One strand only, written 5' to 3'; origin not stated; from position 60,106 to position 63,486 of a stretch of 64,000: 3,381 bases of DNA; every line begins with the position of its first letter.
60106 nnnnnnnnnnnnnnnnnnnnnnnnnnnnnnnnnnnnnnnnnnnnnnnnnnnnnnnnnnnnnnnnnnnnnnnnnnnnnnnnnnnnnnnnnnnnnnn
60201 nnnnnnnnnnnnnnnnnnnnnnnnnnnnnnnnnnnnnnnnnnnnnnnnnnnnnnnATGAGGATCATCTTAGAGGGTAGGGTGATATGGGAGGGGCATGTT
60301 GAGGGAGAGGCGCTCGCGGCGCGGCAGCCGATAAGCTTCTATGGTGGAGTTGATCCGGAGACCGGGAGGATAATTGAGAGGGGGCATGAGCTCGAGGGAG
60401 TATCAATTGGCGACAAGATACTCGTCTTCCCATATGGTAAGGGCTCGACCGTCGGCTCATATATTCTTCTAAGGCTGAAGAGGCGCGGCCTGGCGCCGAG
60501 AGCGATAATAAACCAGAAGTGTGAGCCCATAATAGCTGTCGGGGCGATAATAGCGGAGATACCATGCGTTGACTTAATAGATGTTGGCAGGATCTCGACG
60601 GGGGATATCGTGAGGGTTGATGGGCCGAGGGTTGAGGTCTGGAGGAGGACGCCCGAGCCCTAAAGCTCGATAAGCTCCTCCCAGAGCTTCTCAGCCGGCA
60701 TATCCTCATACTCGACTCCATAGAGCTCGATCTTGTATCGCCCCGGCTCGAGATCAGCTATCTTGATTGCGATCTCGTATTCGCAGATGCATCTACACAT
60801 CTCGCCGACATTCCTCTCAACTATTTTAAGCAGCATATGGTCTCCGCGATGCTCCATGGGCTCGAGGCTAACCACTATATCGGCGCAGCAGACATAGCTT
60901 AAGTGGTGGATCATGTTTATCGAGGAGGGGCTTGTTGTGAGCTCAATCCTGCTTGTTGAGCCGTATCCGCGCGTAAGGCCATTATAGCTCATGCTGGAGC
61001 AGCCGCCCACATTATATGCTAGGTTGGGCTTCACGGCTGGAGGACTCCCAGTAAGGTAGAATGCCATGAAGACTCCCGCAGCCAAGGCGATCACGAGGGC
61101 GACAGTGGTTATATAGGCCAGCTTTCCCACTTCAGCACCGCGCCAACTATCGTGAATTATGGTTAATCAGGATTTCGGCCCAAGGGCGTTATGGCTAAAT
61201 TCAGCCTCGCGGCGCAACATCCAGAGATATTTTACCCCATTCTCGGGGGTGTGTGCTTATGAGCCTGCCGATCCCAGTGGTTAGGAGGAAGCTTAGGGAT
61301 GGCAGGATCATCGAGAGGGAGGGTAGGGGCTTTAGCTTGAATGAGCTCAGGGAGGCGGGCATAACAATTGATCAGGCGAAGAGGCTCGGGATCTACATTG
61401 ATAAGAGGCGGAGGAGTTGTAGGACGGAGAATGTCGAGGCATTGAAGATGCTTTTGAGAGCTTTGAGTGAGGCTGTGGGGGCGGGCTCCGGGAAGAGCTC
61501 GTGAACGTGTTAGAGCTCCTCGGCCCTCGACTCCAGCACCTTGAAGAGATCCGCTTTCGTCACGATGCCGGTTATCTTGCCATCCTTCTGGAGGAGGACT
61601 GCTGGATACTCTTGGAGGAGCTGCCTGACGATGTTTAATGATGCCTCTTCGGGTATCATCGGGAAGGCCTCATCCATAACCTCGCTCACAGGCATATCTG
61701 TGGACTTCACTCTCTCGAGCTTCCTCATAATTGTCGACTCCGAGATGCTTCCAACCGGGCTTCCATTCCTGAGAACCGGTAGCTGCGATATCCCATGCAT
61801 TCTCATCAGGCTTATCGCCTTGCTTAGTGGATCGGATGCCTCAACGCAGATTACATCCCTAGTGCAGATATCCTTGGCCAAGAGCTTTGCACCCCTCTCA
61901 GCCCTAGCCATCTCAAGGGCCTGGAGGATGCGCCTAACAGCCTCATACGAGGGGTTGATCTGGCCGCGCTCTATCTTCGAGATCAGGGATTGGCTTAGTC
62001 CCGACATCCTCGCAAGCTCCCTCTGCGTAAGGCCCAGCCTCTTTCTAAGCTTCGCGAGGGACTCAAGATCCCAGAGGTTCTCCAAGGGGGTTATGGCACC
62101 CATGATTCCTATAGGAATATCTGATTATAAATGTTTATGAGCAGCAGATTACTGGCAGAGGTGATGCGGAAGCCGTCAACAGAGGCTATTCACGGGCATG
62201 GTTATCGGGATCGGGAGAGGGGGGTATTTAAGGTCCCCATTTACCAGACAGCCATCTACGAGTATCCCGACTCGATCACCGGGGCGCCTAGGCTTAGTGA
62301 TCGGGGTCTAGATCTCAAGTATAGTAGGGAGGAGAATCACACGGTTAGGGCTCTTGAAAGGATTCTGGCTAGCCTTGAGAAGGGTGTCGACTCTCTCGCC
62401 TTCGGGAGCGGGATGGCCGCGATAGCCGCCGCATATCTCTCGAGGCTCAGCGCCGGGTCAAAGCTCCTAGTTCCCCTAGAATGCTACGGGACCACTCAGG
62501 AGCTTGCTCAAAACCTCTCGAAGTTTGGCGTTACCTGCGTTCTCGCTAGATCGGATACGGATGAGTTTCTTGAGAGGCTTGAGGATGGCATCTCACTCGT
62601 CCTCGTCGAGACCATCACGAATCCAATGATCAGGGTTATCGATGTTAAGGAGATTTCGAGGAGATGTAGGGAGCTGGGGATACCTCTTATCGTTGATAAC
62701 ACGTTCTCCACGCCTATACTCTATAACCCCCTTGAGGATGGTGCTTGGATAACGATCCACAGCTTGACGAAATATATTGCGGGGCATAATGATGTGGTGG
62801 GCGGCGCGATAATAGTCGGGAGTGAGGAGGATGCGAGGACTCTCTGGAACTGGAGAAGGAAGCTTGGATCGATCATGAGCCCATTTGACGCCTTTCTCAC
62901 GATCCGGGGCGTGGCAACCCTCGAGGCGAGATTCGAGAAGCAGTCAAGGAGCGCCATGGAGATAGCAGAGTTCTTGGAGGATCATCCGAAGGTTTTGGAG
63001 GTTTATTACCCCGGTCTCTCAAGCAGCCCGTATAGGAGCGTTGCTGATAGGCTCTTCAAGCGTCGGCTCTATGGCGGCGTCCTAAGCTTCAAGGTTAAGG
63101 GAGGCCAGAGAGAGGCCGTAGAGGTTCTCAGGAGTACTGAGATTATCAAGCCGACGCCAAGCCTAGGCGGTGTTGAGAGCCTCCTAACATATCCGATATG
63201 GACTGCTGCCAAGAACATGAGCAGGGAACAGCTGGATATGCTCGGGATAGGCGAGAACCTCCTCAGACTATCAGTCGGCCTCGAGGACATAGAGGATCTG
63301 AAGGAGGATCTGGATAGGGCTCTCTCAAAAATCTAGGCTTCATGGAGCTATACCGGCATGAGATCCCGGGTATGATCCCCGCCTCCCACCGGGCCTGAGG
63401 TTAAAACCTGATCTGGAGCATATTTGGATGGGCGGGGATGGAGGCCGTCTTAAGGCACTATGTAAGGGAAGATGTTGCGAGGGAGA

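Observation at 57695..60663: Archaeal modified mevalonate pathway cluster: UbiD-like decarboxylase plus AcnX large and small subunits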

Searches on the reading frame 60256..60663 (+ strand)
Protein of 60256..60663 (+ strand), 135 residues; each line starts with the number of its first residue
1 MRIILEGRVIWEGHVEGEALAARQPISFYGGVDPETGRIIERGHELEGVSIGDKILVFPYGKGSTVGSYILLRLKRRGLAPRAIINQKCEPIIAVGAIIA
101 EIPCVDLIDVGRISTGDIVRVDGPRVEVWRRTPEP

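Call 3: search_protein_families(library=pfam, proteins=[window:60256-60663:+])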
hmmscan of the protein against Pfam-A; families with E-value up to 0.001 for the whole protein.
window:60256-60663:+ (135 aa): 1 family
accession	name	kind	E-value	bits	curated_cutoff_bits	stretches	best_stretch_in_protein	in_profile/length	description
PF01989.23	AcnX_swivel_put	-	1.8e-35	121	27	1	26-105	1-80/80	Aconitase X swivel domain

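Call 4: search_protein_families(library=ncbifam, proteins=[window:60256-60663:+])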
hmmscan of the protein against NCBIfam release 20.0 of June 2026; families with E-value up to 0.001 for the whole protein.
window:60256-60663:+ (135 aa): 2 families
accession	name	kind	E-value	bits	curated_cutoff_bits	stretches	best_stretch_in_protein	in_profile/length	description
NF003046.0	PRK03955.1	equivalog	8.9e-50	168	163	1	4-126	3-125/132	DUF126 domain-containing protein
NF051439.1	C3LHypDHLhpIPSEAE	equivalog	1.4e-24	86.4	700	1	9-107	2-100/555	cis-3-hydroxy-L-proline dehydratase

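Call 7: search_solved_structures(query=window:60256-60663:+, max_evalue=0.001, show_alignments=2)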
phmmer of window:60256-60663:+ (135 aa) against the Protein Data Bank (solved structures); distinct sequences matched with E-value up to 0.001: 5.
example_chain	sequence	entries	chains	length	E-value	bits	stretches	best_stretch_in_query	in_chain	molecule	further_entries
7cnr_B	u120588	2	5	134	1.1e-35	126.1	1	5-128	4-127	UPF0107 protein TK1248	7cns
2hi6_A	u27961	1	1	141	1.6e-32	115.9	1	8-122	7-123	UPF0107 protein AF0055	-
7cnp_A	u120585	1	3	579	5.6e-17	65.5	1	6-118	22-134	cis-3-hydroxy-L-proline dehydratase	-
7d2r_A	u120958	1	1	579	5.7e-17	65.5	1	6-118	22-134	cis-3-hydroxy-L-proline dehydratase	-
7cnq_A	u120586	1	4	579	1.5e-16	64.1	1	6-118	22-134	cis-3-hydroxy-L-proline dehydratase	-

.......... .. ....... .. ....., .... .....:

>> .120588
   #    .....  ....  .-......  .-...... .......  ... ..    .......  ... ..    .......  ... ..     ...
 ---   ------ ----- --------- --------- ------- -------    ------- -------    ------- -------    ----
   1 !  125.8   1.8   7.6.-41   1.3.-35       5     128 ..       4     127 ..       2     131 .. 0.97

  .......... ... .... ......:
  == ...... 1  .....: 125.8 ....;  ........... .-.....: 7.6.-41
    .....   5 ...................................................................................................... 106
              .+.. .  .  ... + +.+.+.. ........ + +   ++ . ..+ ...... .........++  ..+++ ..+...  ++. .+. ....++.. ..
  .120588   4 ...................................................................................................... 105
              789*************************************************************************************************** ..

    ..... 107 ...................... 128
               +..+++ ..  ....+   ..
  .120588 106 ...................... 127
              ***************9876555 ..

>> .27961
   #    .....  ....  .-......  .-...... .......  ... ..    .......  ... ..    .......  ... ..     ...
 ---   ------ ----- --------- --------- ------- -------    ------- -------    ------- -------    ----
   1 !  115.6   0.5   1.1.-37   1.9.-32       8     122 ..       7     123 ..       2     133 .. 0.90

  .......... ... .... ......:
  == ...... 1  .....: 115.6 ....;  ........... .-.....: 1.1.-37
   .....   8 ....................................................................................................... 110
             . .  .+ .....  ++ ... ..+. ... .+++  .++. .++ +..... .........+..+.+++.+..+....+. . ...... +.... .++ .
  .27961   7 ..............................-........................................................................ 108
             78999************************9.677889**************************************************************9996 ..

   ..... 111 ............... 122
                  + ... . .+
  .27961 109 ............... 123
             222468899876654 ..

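Call 62: find_encoding_contigs(protein=window:60256-60663:+, flank=10000, max_places=3)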
Protein window:60256-60663:+ (135 aa): 4 contigs read that carry it; 3 places shown.
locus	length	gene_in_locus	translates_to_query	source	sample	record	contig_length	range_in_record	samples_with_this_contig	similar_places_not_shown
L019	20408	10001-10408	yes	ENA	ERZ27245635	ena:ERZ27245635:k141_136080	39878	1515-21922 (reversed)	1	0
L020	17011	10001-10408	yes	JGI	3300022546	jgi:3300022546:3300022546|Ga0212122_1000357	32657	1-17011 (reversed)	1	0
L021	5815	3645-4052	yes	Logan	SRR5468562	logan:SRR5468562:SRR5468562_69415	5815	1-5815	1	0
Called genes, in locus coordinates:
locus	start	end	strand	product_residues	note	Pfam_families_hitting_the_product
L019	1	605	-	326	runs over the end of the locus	PF00297:Ribosomal_L3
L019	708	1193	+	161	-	-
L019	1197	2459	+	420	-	PF00733:Asn_synthase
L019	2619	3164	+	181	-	PF12917:YfbR-like, PF13023:HD_3, PF01966:HD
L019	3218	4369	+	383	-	PF04104:DNA_primase_lrg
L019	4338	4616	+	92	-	-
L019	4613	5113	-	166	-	-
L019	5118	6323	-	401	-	PF01458:SUFBD_core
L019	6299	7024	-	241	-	PF02463:SMC_N (weak), PF00005:ABC_tran, PF13304:AAA_21 (faint)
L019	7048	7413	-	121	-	PF13298:LigD_N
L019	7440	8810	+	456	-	PF20695:UbiD_N, PF01977:UbiD, PF20696:UbiD_C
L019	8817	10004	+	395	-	PF04412:AcnX, PF28403:AcnX_2nd, PF28406:AcnX_3rd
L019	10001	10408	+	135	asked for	PF01989:AcnX_swivel_put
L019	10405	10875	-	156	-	-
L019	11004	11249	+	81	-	PF01294:Ribosomal_L13e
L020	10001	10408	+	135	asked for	PF01989:AcnX_swivel_put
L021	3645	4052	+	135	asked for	PF01989:AcnX_swivel_put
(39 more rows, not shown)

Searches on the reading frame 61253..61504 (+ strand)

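Call 3: search_protein_families(library=pfam, proteins=[window:61253-61504:+])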
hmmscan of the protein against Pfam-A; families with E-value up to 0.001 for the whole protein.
window:61253-61504:+ (83 aa): 1 family
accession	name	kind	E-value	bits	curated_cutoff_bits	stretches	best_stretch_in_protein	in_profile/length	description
PF01294.23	Ribosomal_L13e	-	4.1e-12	46.8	24.9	1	8-63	49-104/180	Ribosomal protein L13e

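Call 4: search_protein_families(library=ncbifam, proteins=[window:61253-61504:+])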
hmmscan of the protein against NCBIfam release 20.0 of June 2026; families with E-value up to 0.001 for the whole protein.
window:61253-61504:+ (83 aa): 1 family
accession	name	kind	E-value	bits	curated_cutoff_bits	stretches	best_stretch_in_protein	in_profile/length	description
NF008914.0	PRK12277.1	equivalog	2.6e-20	71.9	96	1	13-73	20-80/83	50S ribosomal protein L13e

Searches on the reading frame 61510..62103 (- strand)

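Call 3: search_protein_families(library=pfam, proteins=[window:61510-62103:-])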
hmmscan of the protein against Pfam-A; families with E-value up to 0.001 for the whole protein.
window:61510-62103:- (197 aa): 6 families
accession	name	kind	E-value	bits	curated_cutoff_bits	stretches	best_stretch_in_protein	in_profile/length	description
PF00571.33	CBS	-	2e-22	79.7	24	2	76-130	1-56/57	CBS domain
PF13560.12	HTH_31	-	3.5e-15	56.5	27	1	16-70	6-61/64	Helix-turn-helix domain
PF01381.28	HTH_3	-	3.9e-15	56.1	23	1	16-64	1-49/55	Helix-turn-helix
PF12844.13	HTH_19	-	4.6e-11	42.9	30.2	1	16-64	4-52/64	Helix-turn-helix domain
PF13744.12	HTH_37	-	8e-05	22.8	27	1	16-53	23-60/80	Helix-turn-helix domain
PF15731.11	MqsA_antitoxin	-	0.00027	21.5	30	1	12-63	70-120/131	Antitoxin component of bacterial toxin-antitoxin system, MqsA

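Call 4: search_protein_families(library=ncbifam, proteins=[window:61510-62103:-])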
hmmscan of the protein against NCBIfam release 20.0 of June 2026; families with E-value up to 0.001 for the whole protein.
window:61510-62103:- (197 aa): 23 families
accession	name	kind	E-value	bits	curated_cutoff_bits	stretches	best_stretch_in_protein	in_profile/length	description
NF053863.1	DS11_antiphage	equivalog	9.4e-16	57.8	260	1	80-190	81-192/305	CBS domain-containing anti-phage protein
TIGR01137.1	cysta_beta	equivalog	1.4e-12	47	510.25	1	73-189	337-455/457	cystathionine beta-synthase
TIGR03070.1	couple_hipB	subfamily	4.8e-12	45.7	71.65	1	17-64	8-55/58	type II toxin-antitoxin system Y4mF family antitoxin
NF041951.1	phage_RstR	subfamily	1.6e-10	41.2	80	1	14-65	5-56/108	RstR family transcriptional repressor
NF041552.1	TF_PrdR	equivalog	6.6e-10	37.9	795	1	64-129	60-125/577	sigma-54 dependent transcriptional regulator PrdR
NF007408.0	PRK09943.1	equivalog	5.8e-09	35.8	211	1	14-68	10-64/185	HTH-type transcriptional regulator PuuR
NF041630.1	CBS_CbpB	equivalog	2.6e-08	33.9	125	1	82-194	19-139/143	cyclic-di-AMP-binding protein CbpB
TIGR03830.1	CxxCG_CxxCG_HTH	subfamily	1.4e-07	31.3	61.8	1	14-63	68-116/127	type II TA system antitoxin MqsA family protein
TIGR00270.2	TIGR00270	equivalog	2e-07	30.9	110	1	18-66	82-130/159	multiprotein bridging factor aMBF1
NF011445.0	PRK14869.2-1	equivalog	4.5e-07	28.7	483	0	77-123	71-118/548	putative manganese-dependent inorganic diphosphatase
TIGR01186.1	proV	subfamily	5.2e-07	29.1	326.6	1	50-193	220-360/363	betaine/proline/choline family ABC transporter ATP-binding protein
NF011447.0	PRK14869.2-3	equivalog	1.2e-06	27.4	522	0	137-191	68-125/540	putative manganese-dependent inorganic diphosphatase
TIGR01302.1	IMP_dehydrog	equivalog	1.3e-06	27.6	481.5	1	78-190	84-200/450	IMP dehydrogenase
NF011442.0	PRK14869.1-4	equivalog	1.3e-06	27.2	400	0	137-188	247-301/543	putative manganese-dependent inorganic diphosphatase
NF006015.0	PRK08154.1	subfamily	1.5e-06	27.6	204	1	17-67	36-86/314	anaerobic benzoate catabolism transcriptional regulator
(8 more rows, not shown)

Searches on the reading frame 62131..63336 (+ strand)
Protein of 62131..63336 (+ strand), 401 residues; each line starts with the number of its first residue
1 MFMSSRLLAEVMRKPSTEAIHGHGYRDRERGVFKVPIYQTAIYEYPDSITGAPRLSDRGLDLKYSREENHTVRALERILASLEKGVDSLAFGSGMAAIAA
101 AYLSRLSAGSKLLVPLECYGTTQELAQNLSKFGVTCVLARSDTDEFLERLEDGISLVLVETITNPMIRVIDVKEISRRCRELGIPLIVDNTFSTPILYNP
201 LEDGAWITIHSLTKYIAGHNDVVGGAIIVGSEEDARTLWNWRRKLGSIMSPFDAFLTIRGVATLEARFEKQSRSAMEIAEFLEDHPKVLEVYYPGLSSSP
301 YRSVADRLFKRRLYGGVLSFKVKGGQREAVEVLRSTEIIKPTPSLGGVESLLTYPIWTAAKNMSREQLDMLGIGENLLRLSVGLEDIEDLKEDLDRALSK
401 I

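Call 3: search_protein_families(library=pfam, proteins=[window:62131-63336:+])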
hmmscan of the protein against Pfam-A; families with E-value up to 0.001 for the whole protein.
window:62131-63336:+ (401 aa): 1 family
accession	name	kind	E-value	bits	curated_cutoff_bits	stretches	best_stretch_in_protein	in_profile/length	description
PF01053.26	Cys_Met_Meta_PP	-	4.7e-109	364.9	27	1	17-398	2-380/381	Cys/Met metabolism PLP-dependent enzyme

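Call 4: search_protein_families(library=ncbifam, proteins=[window:62131-63336:+])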
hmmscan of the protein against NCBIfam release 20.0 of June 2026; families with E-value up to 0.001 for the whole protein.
window:62131-63336:+ (401 aa): 44 families (the best 25 are shown)
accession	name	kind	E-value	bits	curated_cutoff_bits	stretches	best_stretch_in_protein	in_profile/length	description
NF006347.0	PRK08574.1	equivalog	9.3e-162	538.1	477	1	16-400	4-384/385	cystathionine gamma-synthase family protein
NF005047.0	PRK06460.1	equivalog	4.5e-102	341.7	501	1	27-401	13-375/376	hypothetical protein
NF005871.0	PRK07811.1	equivalog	3e-94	315.8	513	1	12-400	10-388/389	cystathionine gamma-synthase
TIGR01328.1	met_gam_lyase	equivalog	2.4e-92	309.8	549.7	1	14-400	3-390/391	methionine gamma-lyase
TIGR02080.1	O_succ_thio_ly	equivalog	4.3e-90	302.2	504.55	1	25-400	14-381/382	cystathionine gamma-synthase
TIGR01326.1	OAH_OAS_sulfhy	subfamily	1e-86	291.3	495.1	2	16-230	3-219/418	O-acetylhomoserine aminocarboxypropyltransferase/cysteine synthase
NF006003.0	PRK08133.1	equivalog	7.9e-86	288.2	522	1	29-399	25-395/396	O-succinylhomoserine sulfhydrylase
NF005263.0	PRK06767.1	equivalog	3.7e-84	283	617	1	16-401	7-386/392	methionine gamma-lyase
NF005810.0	PRK07671.1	equivalog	4.9e-84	282.5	594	1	15-398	3-376/377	bifunctional cystathionine gamma-lyase/homocysteine desulfhydrase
NF005695.0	PRK07503.1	equivalog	9e-84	281.5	666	1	16-400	11-396/403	methionine gamma-lyase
NF005976.0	PRK08064.1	equivalog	4.7e-82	276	627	1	16-401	8-383/390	cystathionine beta-lyase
NF006097.0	PRK08249.1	equivalog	5.3e-81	272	600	1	16-401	12-396/402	cystathionine gamma-synthase family protein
NF005026.0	PRK06434.1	equivalog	7.2e-81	272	634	1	16-400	10-384/385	cystathionine gamma-lyase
NF004876.0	PRK06234.1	subfamily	7.5e-81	272.2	666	1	16-401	10-398/400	methionine gamma-lyase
NF004821.0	PRK06176.1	equivalog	1.2e-79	267.9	642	1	16-401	4-379/380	cystathionine gamma-synthase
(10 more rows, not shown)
